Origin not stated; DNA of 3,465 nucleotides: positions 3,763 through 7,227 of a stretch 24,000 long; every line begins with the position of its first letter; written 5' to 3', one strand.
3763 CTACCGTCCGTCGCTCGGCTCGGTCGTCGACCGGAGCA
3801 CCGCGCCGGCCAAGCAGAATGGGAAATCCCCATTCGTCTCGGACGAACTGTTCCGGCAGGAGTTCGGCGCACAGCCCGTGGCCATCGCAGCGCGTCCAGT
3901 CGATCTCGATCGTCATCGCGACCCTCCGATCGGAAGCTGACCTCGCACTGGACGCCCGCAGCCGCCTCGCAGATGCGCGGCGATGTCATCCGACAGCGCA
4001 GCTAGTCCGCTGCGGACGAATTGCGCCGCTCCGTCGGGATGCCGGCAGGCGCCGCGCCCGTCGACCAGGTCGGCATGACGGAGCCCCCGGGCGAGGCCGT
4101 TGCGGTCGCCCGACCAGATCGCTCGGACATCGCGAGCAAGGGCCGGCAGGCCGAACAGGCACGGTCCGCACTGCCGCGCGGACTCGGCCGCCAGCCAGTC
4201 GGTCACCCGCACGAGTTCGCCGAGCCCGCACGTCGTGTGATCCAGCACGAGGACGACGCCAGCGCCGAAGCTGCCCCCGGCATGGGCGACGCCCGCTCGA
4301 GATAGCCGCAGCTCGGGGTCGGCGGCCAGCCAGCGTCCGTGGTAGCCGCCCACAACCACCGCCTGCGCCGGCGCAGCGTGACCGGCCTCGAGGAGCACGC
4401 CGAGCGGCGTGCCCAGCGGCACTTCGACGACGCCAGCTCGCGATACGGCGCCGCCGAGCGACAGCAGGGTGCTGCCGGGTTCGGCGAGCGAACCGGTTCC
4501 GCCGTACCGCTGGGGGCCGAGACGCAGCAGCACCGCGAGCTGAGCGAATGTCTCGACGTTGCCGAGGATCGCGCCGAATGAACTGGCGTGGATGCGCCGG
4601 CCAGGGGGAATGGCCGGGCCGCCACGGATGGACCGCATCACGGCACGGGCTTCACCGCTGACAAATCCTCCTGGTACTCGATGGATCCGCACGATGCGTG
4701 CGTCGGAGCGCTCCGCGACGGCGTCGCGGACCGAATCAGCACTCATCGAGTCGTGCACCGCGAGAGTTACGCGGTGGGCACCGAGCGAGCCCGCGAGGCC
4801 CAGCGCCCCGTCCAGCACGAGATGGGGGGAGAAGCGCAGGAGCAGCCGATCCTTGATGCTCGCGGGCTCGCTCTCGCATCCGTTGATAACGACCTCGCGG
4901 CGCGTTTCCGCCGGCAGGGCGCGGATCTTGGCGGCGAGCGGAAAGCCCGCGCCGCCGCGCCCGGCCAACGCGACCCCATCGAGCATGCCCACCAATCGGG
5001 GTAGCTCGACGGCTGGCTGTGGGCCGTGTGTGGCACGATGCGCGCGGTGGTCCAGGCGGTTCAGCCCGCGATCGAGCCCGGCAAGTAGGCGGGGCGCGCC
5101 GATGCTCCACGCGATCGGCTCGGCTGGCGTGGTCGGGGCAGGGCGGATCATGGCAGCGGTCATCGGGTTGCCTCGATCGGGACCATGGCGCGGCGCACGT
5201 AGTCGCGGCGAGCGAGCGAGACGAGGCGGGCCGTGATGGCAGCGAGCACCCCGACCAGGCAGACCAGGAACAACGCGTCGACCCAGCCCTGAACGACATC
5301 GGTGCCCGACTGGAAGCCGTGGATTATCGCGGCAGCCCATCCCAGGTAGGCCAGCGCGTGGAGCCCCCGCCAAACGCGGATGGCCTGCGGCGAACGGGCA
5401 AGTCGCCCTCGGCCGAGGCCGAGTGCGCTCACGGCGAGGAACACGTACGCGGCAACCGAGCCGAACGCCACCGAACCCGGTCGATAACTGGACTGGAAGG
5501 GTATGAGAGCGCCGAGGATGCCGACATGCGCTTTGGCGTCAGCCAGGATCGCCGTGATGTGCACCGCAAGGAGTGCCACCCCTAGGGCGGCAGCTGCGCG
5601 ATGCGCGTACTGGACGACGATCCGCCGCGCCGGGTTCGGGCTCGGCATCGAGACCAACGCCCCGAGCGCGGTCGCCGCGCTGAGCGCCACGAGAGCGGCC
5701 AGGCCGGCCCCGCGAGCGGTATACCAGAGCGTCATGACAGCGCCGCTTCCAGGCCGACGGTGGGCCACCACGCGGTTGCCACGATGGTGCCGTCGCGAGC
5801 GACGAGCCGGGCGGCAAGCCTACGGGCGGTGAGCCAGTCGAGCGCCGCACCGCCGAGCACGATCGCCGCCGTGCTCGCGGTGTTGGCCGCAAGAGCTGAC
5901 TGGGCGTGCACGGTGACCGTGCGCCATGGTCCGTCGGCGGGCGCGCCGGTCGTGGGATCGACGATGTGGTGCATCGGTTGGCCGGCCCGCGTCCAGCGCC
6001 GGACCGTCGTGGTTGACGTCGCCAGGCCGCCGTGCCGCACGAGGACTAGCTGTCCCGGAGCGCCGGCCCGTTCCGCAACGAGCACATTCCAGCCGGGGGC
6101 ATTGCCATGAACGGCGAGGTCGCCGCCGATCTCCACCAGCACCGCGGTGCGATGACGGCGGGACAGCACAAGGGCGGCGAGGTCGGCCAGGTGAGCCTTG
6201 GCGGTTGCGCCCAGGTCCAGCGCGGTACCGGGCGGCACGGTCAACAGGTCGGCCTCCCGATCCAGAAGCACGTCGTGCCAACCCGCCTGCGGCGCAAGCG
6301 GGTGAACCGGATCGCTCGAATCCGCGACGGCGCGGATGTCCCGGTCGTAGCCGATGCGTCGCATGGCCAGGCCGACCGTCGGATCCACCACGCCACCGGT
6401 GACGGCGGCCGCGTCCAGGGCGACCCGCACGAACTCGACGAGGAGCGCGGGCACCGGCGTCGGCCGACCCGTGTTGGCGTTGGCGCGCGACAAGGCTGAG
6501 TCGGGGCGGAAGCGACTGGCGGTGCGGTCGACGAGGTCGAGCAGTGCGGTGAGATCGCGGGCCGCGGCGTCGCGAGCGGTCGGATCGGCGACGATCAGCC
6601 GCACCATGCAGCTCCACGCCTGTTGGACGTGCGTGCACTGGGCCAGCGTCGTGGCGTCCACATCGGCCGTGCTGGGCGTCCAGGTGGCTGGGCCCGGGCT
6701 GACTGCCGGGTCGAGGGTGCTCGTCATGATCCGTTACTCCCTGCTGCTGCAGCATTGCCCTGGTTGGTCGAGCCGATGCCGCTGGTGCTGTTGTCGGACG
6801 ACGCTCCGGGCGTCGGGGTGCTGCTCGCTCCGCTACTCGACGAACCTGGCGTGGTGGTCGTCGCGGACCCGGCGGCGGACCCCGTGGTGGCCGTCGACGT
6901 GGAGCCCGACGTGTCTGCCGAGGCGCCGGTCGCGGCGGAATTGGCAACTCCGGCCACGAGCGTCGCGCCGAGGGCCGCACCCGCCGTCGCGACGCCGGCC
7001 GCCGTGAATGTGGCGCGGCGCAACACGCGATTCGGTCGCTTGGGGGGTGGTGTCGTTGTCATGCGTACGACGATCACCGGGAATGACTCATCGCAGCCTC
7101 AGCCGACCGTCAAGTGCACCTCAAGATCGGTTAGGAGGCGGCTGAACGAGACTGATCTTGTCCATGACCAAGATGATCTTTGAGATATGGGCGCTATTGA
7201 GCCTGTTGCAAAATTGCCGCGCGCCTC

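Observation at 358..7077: Seven-gene ATGA-chained operon joining a trans-membrane redox/flavinylation module to a polyprenol-phosphate glycosylation pair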

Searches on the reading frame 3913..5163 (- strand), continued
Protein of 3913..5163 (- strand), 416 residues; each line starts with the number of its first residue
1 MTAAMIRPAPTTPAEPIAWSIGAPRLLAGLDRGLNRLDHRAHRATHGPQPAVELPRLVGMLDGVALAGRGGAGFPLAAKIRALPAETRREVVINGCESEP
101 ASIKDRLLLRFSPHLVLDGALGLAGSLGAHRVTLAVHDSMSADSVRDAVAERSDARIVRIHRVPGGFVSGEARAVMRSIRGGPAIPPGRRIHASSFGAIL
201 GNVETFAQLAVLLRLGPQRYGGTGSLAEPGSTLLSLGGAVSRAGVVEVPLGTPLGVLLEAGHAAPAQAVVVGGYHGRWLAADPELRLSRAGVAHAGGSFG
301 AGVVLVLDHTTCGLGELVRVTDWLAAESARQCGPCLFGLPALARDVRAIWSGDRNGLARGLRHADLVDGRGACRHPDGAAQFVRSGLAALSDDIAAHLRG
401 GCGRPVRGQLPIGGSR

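Call 56: find_encoding_contigs(protein=P0117, flank=8000, max_places=1)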
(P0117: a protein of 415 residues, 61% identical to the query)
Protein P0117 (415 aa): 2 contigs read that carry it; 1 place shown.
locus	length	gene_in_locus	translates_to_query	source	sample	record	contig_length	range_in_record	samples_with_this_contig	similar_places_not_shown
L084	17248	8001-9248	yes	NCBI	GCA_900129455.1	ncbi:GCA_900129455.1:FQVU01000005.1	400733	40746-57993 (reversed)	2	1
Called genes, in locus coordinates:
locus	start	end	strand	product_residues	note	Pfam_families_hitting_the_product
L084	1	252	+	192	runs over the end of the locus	PF00440:TetR_N, PF16859:TetR_C_11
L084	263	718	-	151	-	PF13404:HTH_AsnC-type, PF13412:HTH_24, PF01037:AsnC_trans_reg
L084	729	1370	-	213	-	PF02441:Flavoprotein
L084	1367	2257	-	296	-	PF01040:UbiA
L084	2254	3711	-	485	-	PF20695:UbiD_N, PF01977:UbiD, PF20696:UbiD_C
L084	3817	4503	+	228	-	PF00072:Response_reg, PF00486:Trans_reg_C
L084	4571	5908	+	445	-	PF00672:HAMP, PF00512:HisKA (weak), PF02518:HATPase_c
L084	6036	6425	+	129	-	-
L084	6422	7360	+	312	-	PF02424:ApbE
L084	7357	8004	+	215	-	-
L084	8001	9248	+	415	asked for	PF01512:Complex1_51K, PF10589:NADH_4Fe-4S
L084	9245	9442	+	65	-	PF13459:Fer4_15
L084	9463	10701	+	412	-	PF00535:Glycos_transf_2, PF04138:GtrA_DPMS_TM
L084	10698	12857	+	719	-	PF02366:PMT, PF13231:PMT_2, PF24878:YkcB_C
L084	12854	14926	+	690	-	PF13231:PMT_2, PF24878:YkcB_C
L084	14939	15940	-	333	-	PF01578:Cytochrom_C_asm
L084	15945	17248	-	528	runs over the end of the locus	PF05140:ResB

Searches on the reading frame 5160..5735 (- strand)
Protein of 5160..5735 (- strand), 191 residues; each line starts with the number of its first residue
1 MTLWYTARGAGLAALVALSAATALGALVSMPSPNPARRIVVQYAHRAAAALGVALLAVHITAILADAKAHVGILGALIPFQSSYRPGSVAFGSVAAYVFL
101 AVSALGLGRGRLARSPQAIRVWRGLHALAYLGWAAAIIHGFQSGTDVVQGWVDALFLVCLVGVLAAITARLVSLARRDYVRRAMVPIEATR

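Call 7: search_protein_families(library=pfam, proteins=[window:5160-5735:-], max_evalue=0.01)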
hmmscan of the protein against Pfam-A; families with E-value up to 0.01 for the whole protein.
window:5160-5735:- (191 aa): 0 families

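Call 8: search_protein_families(library=ncbifam, proteins=[window:5160-5735:-], max_evalue=0.01)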
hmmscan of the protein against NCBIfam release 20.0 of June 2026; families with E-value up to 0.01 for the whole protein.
window:5160-5735:- (191 aa): 0 families

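Call 10: search_protein_families(library=pfam, proteins=[window:5160-5735:-], max_evalue=10)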
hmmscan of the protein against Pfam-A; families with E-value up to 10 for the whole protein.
window:5160-5735:- (191 aa): 1 family
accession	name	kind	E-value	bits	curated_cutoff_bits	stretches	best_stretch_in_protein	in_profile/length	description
PF01292.26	Ni_hydr_CYTB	-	0.17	12.1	30.1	1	14-140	15-159/179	Prokaryotic cytochrome b561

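Call 29: find_homologous_proteins(query=window:5160-5735:-, max_evalue=0.001)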
Query window:5160-5735:- (191 aa): 129 proteins with E <= 0.001 among 8000 candidates; the best 120 are listed.
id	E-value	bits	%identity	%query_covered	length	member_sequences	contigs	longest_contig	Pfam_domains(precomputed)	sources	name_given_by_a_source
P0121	3.0e-106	371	97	100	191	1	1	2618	-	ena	-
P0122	1.2e-104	366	95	99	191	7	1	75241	-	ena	-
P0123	1.1e-103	363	95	100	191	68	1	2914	-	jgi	jgi:hypothetical protein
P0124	5.2e-101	354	91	100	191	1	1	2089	-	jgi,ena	-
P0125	7.2e-100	351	90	100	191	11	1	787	-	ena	-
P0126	8.0e-100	350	91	100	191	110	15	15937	-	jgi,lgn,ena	-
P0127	9.4e-98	344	88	100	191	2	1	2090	-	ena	-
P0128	3.6e-96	339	86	100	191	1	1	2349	-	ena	-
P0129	3.7e-96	338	87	100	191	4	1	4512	-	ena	-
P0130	1.4e-90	320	84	100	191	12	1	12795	-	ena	-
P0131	1.0e-87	311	80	100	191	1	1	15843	-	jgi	jgi:hypothetical protein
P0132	2.4e-84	300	80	100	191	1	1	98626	-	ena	-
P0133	9.8e-83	295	78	99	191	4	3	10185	-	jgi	jgi:hypothetical protein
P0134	1.9e-78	281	73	99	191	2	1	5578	-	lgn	-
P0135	1.9e-77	278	83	85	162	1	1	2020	-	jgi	jgi:hypothetical protein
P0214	2.8e-45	173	53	90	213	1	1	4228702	PF01794.26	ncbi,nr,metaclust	ncbi:Ferric reductase like transmembrane component [Frankineae bacterium MT45]|nr:Ferric reductase l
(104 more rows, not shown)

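Call 33: predict_structure(alignment_id=A2)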
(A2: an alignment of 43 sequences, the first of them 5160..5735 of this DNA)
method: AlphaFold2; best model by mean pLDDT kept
length: 191 residues; sequences in the alignment: 43
mean_pLDDT: 86.5   pTM: 0.84
mean pLDDT of the five models: 86.5, 86.0, 83.7, 80.9, 78.3
residues with pLDDT >= 90: 104; 70-90: 71; 50-70: 10; < 50: 6
segments of 3 or more residues with pLDDT < 50: 184-186, 189-191
pLDDT, mean of each block of 10 residues (from residue 1): 87 97 94 90 96 96 84 75 81 93 87 81 91 94 83 95 96 78 49 41
secondary structure, 60 per line:
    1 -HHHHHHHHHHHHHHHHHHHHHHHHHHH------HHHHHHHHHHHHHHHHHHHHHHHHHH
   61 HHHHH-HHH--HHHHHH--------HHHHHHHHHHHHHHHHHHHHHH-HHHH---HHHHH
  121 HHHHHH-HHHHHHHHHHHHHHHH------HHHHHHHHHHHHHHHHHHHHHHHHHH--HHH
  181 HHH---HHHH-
elements in order: H2-28 H35-65 H72-77 H86-107 H109-112 H116-126 H128-143 H150-175 H178-183 H187-190

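Call 36: fold_search(model_id=the predicted structure, library=pdb)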
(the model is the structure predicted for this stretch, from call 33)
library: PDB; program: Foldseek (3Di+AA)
matches with E <= 10: 290; with E <= 0.001: 0
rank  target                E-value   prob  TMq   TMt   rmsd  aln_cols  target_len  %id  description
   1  7tai_A                7.4e-02  1.00  0.51  0.26   6.4       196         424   14  Structure of STEAP2 in complex with ligands (released 2023-01-25)
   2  6wxr_A                3.1e-01  0.97  0.51  0.11   7.3       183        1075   15  CryoEM structure of mouse DUOX1-DUOXA1 complex in the absence of NADPH (released 2020-09-02)
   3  5o0t                  3.9e-01  0.98  0.51  0.48   6.3       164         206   19  CRYSTAL STRUCTURE OF TRANS-MEMBRANE DOMAIN OF Cylindrospermum stagnale NADPH-OXIDASE 5 (NOX5) (released 2017-06-28)
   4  7d3f_A                4.7e-01  0.94  0.54  0.09   7.3       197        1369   18  Cryo-EM structure of human DUOX1-DUOXA1 in high-calcium state (released 2020-12-09)
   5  7x8v_E                5.4e-01  0.15  0.18  0.19  18.9       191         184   15  Cooperative regulation of PBI1 and MAPKs controls WRKY45 transcription factor in rice immunity (released 2022-04-06)
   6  8ucd_B                5.7e-01  0.82  0.45  0.38   8.7       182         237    9  Cryo-EM structure of human STEAP1 in complex with AMG 509 Fab (released 2023-11-22)
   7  7x8v_A                5.9e-01  0.14  0.18  0.19  19.2       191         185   14  Cooperative regulation of PBI1 and MAPKs controls WRKY45 transcription factor in rice immunity (released 2022-04-06)
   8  9a3b_MODEL_1_A        6.2e-01  0.21  0.22  0.10  16.5       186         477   16  Model of E. coli PtsG by in-cell photo-crosslinking MS and deep learning (released 2023-02-24)
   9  8ucd_A                6.5e-01  0.80  0.45  0.38   8.4       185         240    9  Cryo-EM structure of human STEAP1 in complex with AMG 509 Fab (released 2023-11-22)
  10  6y9b_A                9.1e-01  0.69  0.43  0.36   8.3       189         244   10  Cryo-EM structure of trimeric human STEAP1 bound to three Fab120.545 fragments (released 2020-05-20)
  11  3jrm_O                9.5e-01  0.18  0.23  0.21  13.8       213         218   13  Crystal structure of archaeal 20S proteasome in complex with mutated P26 activator (released 2009-11-03)
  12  5mkk_B                9.5e-01  0.14  0.23  0.09  22.8       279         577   15  Crystal structure of the heterodimeric ABC transporter TmrAB, a homolog of the antigen translocation complex TAP (released 2017-01-18)
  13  8ucd_C                1.0e+00  0.84  0.50  0.42   9.0       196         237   12  Cryo-EM structure of human STEAP1 in complex with AMG 509 Fab (released 2023-11-22)
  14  7xge_A                1.2e+00  0.28  0.30  0.33  18.9       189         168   11  Crystal structure of MCL-1 in complex with computationally designed inhibitor protein (released 2022-07-20)
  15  3jtl_O                1.3e+00  0.15  0.24  0.22  13.7       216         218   13  Crystal structure of archaeal 20S proteasome in complex with mutated P26 activator (released 2009-11-03)
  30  6z0c_A                2.5e+00  0.18  0.27  0.26  20.0       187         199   12  Structure of in silico modelled artificial Maquette-3 protein (released 2021-03-17)
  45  6z0c_C                3.0e+00  0.15  0.27  0.27  20.0       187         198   12  Structure of in silico modelled artificial Maquette-3 protein (released 2021-03-17)
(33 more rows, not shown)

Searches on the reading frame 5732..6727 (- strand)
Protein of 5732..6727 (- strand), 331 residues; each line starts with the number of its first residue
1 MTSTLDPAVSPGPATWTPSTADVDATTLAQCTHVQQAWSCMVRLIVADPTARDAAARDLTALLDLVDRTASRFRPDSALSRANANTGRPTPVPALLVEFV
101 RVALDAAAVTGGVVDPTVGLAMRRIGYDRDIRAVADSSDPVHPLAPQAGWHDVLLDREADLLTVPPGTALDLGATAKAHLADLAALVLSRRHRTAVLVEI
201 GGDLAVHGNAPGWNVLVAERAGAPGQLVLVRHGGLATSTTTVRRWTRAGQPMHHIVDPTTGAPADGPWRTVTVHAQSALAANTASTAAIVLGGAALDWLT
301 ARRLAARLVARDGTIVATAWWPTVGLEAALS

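Call 7: search_protein_families(library=pfam, proteins=[window:5732-6727:-], max_evalue=0.01)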
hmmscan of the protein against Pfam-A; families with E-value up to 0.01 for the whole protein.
window:5732-6727:- (331 aa): 1 family
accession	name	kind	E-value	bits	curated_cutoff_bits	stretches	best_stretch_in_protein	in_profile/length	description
PF02424.20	ApbE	-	1.5e-47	162.9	25.6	1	55-302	13-258/266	ApbE family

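Call 8: search_protein_families(library=ncbifam, proteins=[window:5732-6727:-], max_evalue=0.01)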
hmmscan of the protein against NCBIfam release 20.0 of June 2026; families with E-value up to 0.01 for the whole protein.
window:5732-6727:- (331 aa): 1 family
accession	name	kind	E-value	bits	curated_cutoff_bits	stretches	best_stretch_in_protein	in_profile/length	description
NF007774.0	PRK10461.1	equivalog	6.4e-19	68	498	1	42-317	48-335/351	FAD:protein FMN transferase ApbE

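Call 49: search_solved_structures(query=window:5732-6727:-, show_alignments=1, max_evalue=0.00001)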
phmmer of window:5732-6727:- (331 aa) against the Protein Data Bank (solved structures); distinct sequences matched with E-value up to 0.00001: 13.
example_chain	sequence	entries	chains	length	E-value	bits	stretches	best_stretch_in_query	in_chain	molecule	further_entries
1vrm_A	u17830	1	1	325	2.6e-20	76.4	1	77-298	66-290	hypothetical protein TM1553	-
4xgw_A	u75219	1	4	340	7.4e-19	71.6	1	57-318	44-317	FAD:protein FMN transferase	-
4xdt_A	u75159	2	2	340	2e-18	70.2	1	39-292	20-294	FAD:protein FMN transferase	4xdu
2o18_A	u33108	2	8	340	2.7e-18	69.8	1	57-318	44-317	Thiamine biosynthesis lipoprotein apbE | FAD:protein FMN transferase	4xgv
4ifu_A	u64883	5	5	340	1.6e-17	67.2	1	39-292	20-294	FAD:protein FMN transferase | Thiamine biosynthesis lipoprotein ApbE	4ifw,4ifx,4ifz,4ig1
4xgx_A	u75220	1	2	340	1.8e-17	67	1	57-318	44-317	FAD:protein FMN transferase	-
7mgt_A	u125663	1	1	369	2e-17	66.9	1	39-292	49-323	FAD:protein FMN transferase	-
3pnd_A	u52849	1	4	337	4e-17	65.9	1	43-316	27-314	Thiamine biosynthesis lipoprotein ApbE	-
4xdr_A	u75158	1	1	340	5.3e-17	65.5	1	39-292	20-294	FAD:protein FMN transferase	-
7esa_A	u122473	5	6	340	4.9e-15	59.1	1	41-292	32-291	FAD:protein FMN transferase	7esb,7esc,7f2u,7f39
5mgy_H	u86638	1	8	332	7.8e-15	58.4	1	47-315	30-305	FAD:protein FMN transferase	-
6nxi_A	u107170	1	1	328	6.2e-14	55.5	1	57-293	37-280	FAD:protein FMN transferase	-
6nxj_A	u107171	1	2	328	1.5e-12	50.9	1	57-293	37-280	FAD:protein FMN transferase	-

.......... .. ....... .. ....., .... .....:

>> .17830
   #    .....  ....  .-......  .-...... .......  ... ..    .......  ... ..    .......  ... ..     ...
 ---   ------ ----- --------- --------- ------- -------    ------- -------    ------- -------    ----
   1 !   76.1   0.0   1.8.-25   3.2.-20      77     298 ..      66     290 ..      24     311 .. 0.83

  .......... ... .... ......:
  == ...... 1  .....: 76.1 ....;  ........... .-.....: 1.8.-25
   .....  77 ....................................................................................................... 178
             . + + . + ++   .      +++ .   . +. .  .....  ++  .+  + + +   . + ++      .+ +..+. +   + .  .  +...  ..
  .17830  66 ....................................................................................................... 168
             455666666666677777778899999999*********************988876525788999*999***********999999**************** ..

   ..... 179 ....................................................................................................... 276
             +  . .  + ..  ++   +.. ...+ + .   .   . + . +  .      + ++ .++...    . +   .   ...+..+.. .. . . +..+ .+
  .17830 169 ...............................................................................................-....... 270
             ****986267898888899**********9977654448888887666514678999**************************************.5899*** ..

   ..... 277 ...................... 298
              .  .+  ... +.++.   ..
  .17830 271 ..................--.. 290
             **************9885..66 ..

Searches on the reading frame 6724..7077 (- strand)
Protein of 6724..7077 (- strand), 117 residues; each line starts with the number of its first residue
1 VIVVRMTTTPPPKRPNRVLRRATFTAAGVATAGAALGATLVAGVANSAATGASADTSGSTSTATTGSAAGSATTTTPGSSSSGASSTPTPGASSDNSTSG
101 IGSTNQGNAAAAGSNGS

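Call 7: search_protein_families(library=pfam, proteins=[window:6724-7062:-], max_evalue=0.01)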
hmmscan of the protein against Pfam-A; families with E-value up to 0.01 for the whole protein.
window:6724-7062:- (112 aa): 0 families

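Call 8: search_protein_families(library=ncbifam, proteins=[window:6724-7062:-], max_evalue=0.01)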
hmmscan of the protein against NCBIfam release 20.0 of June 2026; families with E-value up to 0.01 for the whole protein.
window:6724-7062:- (112 aa): 0 families

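Call 10: search_protein_families(library=pfam, proteins=[window:6724-7077:-], max_evalue=10)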
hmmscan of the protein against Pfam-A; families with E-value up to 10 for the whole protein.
window:6724-7077:- (117 aa): 0 families
